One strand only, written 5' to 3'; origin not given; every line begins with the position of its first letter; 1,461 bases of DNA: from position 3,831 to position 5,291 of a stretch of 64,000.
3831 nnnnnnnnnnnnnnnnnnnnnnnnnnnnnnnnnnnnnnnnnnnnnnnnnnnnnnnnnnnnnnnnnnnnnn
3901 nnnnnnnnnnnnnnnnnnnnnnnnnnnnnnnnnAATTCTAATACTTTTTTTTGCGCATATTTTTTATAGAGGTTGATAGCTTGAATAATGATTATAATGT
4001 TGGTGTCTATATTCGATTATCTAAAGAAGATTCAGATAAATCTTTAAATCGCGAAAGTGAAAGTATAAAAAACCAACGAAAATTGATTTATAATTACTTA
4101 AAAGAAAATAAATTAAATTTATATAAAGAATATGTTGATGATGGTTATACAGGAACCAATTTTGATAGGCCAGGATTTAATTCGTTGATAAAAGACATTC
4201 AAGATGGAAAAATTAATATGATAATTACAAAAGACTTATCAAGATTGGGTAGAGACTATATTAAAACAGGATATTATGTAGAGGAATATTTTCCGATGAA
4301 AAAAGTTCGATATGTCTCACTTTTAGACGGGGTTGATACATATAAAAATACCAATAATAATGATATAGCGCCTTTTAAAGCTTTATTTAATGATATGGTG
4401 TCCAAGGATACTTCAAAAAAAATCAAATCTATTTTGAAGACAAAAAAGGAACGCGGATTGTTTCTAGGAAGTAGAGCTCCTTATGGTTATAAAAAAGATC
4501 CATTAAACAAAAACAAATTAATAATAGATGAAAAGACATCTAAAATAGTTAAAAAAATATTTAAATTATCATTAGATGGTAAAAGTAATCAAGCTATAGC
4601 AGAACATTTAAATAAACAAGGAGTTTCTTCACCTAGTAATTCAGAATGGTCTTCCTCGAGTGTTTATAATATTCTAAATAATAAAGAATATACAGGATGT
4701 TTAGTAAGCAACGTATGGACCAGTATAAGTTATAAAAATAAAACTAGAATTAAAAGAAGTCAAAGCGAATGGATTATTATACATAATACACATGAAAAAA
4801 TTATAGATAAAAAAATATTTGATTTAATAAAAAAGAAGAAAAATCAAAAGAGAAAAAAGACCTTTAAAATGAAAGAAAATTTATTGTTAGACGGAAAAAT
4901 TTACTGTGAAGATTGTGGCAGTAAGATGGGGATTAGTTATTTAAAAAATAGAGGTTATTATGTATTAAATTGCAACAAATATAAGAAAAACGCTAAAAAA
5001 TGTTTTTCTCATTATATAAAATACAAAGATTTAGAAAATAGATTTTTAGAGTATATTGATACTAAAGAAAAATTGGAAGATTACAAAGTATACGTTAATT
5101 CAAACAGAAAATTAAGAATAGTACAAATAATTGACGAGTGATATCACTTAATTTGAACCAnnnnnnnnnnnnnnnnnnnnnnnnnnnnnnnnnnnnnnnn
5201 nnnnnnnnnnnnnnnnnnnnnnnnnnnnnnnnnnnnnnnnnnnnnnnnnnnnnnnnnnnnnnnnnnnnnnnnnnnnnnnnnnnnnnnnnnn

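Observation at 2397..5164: A 2.76-kb serine-recombinase mini-element splits an ABC binding-protein gene; precise excision would rebuild the ORF in frame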

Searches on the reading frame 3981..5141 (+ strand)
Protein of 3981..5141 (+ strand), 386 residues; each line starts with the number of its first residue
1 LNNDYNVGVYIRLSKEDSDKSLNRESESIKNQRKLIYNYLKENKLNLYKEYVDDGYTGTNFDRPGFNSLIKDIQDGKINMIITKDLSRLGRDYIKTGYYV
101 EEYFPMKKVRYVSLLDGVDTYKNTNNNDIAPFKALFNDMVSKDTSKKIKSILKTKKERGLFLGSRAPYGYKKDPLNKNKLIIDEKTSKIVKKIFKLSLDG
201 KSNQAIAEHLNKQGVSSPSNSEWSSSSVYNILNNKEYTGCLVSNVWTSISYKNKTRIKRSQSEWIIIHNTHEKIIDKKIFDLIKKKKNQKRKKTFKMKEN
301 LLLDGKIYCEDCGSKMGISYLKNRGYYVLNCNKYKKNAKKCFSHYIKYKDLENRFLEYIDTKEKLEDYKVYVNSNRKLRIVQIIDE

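Call 3: search_protein_families(library=pfam, proteins=[window:3981-5141:+], max_evalue=0.01)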
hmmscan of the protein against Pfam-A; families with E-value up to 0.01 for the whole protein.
window:3981-5141:+ (386 aa): 4 families
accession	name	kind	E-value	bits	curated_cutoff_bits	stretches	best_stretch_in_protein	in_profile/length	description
PF07508.19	Recombinase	-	4.8e-25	88.2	21.1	1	185-288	2-100/102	Recombinase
PF00239.26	Resolvase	-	1.3e-19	71.2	23.3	1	9-159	3-143/145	Resolvase, N terminal domain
PF13408.12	Zn_ribbon_recom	-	9.9e-13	48.7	25.3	1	302-359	1-57/58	Recombinase zinc beta ribbon domain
PF11648.16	RIG-I_C-RD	-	0.00015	22.4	25.6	1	266-356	20-110/117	C-terminal domain of RIG-I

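Call 8: find_encoding_contigs(protein=window:3981-5141:+, flank=10000, max_places=10)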
Protein window:3981-5141:+ (386 aa): 8 contigs read that carry it; 4 places shown.
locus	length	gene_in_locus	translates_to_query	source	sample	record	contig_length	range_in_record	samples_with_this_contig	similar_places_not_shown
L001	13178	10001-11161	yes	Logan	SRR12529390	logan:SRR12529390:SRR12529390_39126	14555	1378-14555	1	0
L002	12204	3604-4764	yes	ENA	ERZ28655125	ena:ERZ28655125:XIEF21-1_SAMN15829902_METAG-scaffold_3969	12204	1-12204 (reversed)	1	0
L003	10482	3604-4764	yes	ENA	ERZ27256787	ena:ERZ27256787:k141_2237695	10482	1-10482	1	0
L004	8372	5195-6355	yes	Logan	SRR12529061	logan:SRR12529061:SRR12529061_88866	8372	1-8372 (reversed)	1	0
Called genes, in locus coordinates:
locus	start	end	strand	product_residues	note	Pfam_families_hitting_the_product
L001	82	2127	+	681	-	PF02562:PhoH (faint), PF00580:UvrD-helicase, PF13245:AAA_19 (faint), PF01443:Viral_helicase1 (faint), PF09848:SLFN-g3_helicase (faint)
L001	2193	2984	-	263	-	PF00528:BPD_transp_1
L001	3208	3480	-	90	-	-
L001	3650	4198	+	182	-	PF00574:CLP_protease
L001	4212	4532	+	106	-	-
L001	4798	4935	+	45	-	-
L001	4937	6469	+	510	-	PF00239:Resolvase, PF07508:Recombinase, PF13408:Zn_ribbon_recom (weak)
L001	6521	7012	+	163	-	-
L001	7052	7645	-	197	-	PF00005:ABC_tran, PF13304:AAA_21 (weak)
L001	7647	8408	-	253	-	PF09084:NMT1, PF13379:NMT1_2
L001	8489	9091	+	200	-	PF01553:Acyltransferase, PF03279:Lip_A_acyltrans (faint)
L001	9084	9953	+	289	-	-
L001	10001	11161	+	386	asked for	PF00239:Resolvase, PF07508:Recombinase, PF13408:Zn_ribbon_recom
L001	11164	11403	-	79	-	-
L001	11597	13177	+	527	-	?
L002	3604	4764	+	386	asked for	PF00239:Resolvase, PF07508:Recombinase, PF13408:Zn_ribbon_recom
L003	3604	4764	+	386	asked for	PF00239:Resolvase, PF07508:Recombinase, PF13408:Zn_ribbon_recom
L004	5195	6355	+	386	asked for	PF00239:Resolvase, PF07508:Recombinase, PF13408:Zn_ribbon_recom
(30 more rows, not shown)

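Call 14: find_homologous_proteins(query=window:3981-5141:+)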
Query window:3981-5141:+ (386 aa): 7540 proteins with E <= 0.001 among 8000 candidates; the best 120 are listed.
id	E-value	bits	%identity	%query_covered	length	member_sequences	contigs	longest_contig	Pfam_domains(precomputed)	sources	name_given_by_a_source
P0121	7.8e-248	840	100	100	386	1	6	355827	PF07508.20,PF00239.27,PF13408.13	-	-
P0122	1.6e-196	671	80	99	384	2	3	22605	PF07508.20,PF00239.27,PF13408.13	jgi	-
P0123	7.1e-172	590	74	93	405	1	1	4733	PF07508.20,PF00239.27,PF13408.13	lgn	-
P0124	8.7e-170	583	68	99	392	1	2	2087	PF07508.20,PF00239.27,PF13408.13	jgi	-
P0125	3.3e-168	578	74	92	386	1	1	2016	PF07508.20,PF00239.27,PF13408.13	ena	-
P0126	4.0e-167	574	74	92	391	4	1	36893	PF07508.20,PF00239.27,PF13408.13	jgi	-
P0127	7.6e-167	573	65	98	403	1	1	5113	PF07508.20,PF00239.27,PF13408.13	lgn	-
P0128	1.0e-163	563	69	98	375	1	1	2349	PF07508.20,PF00239.27,PF13408.13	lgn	-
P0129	5.8e-163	561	69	91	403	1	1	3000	PF07508.20,PF00239.27,PF13408.13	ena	-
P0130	6.8e-163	560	67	98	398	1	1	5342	PF07508.20,PF00239.27,PF13408.13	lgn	-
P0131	2.9e-162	558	68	96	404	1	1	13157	PF07508.20,PF00239.27,PF13408.13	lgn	-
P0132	2.1e-161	555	65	100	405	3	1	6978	PF07508.20,PF00239.27,PF13408.13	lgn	-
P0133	2.0e-158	546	69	92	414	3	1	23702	PF07508.20,PF00239.27,PF13408.13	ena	-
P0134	1.1e-157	543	68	95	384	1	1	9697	PF07508.20,PF00239.27,PF13408.13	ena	-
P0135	1.3e-156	540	64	98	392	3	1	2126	PF07508.20,PF00239.27,PF13408.13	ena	-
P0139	2.1e-152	526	67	93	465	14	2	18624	PF07508.20,PF00239.27,PF13408.13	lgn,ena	-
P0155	9.0e-119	415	54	99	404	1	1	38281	PF07508.20,PF00239.27,PF13408.13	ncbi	-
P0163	7.7e-116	406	56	92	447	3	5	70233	PF07508.20,PF00239.27,PF13408.13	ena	-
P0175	8.1e-114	399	52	99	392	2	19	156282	PF07508.20,PF00239.27,PF13408.13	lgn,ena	-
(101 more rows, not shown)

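Call 15: find_encoding_contigs(protein=P0122, flank=8000, max_places=3)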
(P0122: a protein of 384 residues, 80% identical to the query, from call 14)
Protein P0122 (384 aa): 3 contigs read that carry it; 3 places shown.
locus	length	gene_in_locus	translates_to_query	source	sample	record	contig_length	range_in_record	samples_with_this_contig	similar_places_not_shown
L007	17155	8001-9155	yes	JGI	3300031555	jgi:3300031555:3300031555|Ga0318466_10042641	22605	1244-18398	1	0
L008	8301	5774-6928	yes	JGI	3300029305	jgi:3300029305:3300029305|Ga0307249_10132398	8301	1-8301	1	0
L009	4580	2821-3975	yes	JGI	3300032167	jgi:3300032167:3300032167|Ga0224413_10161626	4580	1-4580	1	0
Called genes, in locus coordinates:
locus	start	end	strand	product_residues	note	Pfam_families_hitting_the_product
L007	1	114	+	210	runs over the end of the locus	PF00814:TsaD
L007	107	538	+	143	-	PF17013:Acetyltransf_15 (weak), PF13673:Acetyltransf_10, PF00583:Acetyltransf_1, PF13420:Acetyltransf_4 (weak), PF08445:FR47 (weak), PF13508:Acetyltransf_7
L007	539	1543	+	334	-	PF00814:TsaD, PF22521:HypF_C_2 (weak)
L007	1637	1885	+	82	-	-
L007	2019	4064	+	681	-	PF02562:PhoH (faint), PF00580:UvrD-helicase, PF13245:AAA_19 (faint), PF01443:Viral_helicase1 (faint), PF09848:SLFN-g3_helicase (faint)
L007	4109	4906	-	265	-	PF00528:BPD_transp_1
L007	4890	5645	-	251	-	PF00005:ABC_tran, PF13304:AAA_21 (weak)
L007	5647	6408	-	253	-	PF09084:NMT1, PF13379:NMT1_2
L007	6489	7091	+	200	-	PF01553:Acyltransferase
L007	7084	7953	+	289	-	-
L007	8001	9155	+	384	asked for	PF00239:Resolvase, PF07508:Recombinase, PF13408:Zn_ribbon_recom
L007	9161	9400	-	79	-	-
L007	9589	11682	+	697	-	PF00580:UvrD-helicase, PF01443:Viral_helicase1 (faint), PF13245:AAA_19, PF13604:AAA_30 (faint), PF13087:AAA_12 (faint), PF13361:UvrD_C, PF13538:UvrD_C_2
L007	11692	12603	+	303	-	PF00483:NTP_transferase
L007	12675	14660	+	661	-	PF22745:Nlig-Ia, PF01653:DNA_ligase_aden, PF03120:OB_DNA_ligase, PF03119:DNA_ligase_ZBD (weak), PF12826:HHH_2, PF14520:HHH_5 (weak), PF00533:BRCT, PF12738:PTCB-BRCT (weak)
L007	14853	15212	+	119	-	-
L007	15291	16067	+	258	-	PF01048:PNP_UDP_1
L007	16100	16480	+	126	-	PF04266:ASCH (weak)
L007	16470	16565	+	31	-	-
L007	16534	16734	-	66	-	PF04070:DUF378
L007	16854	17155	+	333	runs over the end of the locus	PF27667:YdcC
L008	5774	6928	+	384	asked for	PF00239:Resolvase, PF07508:Recombinase, PF13408:Zn_ribbon_recom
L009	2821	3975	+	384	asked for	PF00239:Resolvase, PF07508:Recombinase, PF13408:Zn_ribbon_recom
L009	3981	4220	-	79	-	-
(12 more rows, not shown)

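Call 16: find_encoding_contigs(protein=P0126, flank=8000, max_places=3)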
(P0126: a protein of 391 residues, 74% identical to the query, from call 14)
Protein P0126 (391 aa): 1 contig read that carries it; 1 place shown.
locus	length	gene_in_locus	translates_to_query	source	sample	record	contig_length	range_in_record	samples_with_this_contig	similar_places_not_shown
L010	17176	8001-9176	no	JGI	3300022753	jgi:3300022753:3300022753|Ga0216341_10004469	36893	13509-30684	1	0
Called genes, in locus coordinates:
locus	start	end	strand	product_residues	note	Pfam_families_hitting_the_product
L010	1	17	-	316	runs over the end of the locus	PF13481:AAA_25, PF03796:DnaB_C (faint), PF06745:ATPase (weak)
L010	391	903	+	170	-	PF12844:HTH_19, PF13560:HTH_31 (weak), PF01381:HTH_3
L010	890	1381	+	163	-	-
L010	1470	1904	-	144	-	PF12844:HTH_19, PF13443:HTH_26 (faint), PF13560:HTH_31 (faint), PF13744:HTH_37 (faint), PF01381:HTH_3, PF12844:HTH_19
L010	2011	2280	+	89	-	-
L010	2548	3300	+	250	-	-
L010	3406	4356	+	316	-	-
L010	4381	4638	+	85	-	-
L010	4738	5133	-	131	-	-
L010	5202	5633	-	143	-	PF00005:ABC_tran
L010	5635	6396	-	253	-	PF09084:NMT1, PF13379:NMT1_2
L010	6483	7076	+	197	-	PF01553:Acyltransferase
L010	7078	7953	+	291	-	-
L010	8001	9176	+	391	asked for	PF00239:Resolvase, PF07508:Recombinase, PF13408:Zn_ribbon_recom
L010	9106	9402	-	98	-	-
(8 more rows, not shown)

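Call 17: find_encoding_contigs(protein=P0133, flank=8000, max_places=3)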
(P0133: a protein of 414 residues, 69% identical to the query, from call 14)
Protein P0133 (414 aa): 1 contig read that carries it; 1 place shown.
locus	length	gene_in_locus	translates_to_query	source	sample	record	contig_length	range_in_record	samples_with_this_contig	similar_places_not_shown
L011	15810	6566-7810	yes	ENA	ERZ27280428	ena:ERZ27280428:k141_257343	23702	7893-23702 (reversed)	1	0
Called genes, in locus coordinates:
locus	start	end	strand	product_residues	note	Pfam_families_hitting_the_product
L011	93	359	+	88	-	-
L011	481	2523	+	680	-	PF02562:PhoH (faint), PF13538:UvrD_C_2 (faint), PF00270:DEAD (faint), PF00580:UvrD-helicase, PF13245:AAA_19 (faint), PF01443:Viral_helicase1 (faint)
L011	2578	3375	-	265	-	PF00528:BPD_transp_1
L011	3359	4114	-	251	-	PF00005:ABC_tran, PF13304:AAA_21 (faint)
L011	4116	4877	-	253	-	PF09084:NMT1, PF13379:NMT1_2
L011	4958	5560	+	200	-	PF01553:Acyltransferase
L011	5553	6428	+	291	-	-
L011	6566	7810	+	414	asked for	PF00239:Resolvase, PF07508:Recombinase, PF13408:Zn_ribbon_recom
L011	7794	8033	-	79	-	-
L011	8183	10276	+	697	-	PF00580:UvrD-helicase, PF01443:Viral_helicase1 (faint), PF13245:AAA_19, PF13604:AAA_30 (faint), PF13087:AAA_12 (faint), PF13361:UvrD_C, PF13538:UvrD_C_2, PF21196:PcrA_UvrD_tudor (weak)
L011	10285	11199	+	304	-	PF00483:NTP_transferase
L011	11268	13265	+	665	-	PF22745:Nlig-Ia, PF01653:DNA_ligase_aden, PF03120:OB_DNA_ligase, PF03119:DNA_ligase_ZBD, PF12826:HHH_2, PF14520:HHH_5, PF00533:BRCT, PF12738:PTCB-BRCT (weak)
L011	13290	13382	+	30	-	-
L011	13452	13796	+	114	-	-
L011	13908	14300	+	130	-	PF04266:ASCH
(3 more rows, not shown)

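Call 26: search_solved_structures(query=window:3981-5141:+, max_evalue=0.001, show_alignments=3)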
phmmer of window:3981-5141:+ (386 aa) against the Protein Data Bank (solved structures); distinct sequences matched with E-value up to 0.001: 7.
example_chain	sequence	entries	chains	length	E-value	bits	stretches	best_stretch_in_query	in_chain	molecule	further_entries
2mhc_A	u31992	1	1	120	6.6e-28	101.4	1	8-120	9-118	TnpX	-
3bvp_A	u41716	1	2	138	5.9e-09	39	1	23-122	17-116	TP901-1 Integrase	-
3g13_A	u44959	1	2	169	6.6e-08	35.6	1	7-165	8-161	Putative conjugative transposon recombinase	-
4bqq_A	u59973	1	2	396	9.4e-06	28.5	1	59-172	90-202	INTEGRASE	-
9ibl_B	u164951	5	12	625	2.1e-05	27.3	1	61-172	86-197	Integrase | PhiC31 integrase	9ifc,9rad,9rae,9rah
9u2s_A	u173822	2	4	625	2.2e-05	27.3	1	61-172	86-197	Integrase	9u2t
9teh_A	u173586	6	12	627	2.2e-05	27.3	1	61-172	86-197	Integrase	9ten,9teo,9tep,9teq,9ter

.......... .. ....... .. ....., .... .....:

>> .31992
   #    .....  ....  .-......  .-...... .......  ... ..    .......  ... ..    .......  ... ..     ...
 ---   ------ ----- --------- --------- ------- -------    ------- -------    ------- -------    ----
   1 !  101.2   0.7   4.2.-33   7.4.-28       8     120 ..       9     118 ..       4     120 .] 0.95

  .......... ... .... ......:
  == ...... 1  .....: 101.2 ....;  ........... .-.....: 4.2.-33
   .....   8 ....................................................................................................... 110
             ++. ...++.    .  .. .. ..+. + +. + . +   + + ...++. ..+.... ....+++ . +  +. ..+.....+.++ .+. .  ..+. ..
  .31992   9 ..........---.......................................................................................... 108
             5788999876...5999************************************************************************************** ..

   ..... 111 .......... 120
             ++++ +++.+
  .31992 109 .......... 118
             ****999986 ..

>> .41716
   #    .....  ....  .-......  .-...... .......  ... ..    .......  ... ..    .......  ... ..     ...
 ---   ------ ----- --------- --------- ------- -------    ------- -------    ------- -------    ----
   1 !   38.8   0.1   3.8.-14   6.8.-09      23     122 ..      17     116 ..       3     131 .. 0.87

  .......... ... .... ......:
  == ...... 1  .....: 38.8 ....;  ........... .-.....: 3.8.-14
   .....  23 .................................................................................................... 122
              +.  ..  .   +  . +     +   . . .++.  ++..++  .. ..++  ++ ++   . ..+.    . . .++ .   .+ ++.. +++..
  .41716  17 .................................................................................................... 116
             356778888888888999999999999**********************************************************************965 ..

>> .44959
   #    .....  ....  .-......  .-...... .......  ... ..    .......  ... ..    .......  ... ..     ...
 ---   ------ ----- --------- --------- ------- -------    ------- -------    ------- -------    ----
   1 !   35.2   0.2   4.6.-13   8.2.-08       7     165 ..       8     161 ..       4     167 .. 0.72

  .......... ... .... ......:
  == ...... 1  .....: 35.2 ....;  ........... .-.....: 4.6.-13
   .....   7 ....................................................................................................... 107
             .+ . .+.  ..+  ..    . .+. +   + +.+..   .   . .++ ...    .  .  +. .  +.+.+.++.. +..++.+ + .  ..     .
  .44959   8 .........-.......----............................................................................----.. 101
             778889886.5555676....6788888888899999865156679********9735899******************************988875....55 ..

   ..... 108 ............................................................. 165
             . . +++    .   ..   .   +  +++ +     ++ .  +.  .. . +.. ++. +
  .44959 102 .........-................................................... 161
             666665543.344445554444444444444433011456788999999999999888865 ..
